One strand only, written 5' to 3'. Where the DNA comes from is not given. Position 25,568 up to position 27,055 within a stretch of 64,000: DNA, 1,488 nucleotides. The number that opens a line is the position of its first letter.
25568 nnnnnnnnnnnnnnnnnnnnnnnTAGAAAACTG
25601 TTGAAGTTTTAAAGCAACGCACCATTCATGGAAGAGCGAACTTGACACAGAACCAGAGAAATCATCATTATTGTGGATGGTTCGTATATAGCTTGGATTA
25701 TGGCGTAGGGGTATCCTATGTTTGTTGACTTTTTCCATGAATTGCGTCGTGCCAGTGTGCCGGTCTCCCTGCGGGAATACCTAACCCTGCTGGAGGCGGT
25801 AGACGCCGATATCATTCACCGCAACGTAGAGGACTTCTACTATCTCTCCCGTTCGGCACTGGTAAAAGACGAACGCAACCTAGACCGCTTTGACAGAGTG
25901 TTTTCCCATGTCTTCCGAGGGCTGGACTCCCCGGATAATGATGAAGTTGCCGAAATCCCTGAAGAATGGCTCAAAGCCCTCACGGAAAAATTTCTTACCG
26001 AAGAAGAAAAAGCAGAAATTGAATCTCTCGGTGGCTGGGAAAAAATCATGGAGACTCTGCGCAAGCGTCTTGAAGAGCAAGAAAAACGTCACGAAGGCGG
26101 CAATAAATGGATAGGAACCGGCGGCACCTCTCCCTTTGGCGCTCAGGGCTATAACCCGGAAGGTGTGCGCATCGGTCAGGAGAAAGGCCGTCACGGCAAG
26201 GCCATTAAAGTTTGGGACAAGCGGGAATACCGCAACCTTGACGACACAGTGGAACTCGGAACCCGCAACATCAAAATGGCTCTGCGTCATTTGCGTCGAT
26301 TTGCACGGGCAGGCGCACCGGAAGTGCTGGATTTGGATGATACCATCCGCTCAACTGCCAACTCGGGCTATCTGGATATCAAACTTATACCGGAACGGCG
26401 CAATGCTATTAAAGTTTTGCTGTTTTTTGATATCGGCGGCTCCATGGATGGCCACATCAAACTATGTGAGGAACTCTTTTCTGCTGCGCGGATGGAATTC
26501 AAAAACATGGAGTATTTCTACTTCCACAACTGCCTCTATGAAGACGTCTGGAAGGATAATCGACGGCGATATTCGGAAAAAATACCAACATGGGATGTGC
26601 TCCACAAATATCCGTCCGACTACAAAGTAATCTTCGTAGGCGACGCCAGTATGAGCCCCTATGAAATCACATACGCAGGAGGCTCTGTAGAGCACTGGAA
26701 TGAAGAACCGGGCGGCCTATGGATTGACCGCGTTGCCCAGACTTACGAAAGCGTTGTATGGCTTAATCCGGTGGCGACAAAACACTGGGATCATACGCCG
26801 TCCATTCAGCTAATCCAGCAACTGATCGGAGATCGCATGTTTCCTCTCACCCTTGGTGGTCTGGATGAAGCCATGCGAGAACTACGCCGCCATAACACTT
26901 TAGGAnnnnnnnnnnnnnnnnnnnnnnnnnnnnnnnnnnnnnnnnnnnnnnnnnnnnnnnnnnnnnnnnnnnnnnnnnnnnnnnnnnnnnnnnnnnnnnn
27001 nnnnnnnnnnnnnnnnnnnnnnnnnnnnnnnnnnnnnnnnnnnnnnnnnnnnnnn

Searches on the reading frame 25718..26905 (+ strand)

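Call 66: search_protein_families(library=pfam, proteins=[window:25718-26905:+], max_evalue=0.01)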
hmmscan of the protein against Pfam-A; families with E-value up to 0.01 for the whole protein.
window:25718-26905:+ (396 aa): 1 family
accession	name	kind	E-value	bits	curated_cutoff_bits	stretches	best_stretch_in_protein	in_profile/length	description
PF05762.20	VWA_CoxE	-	1.1e-06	28.7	26.4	1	185-272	8-99/222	VWA domain containing CoxE-like protein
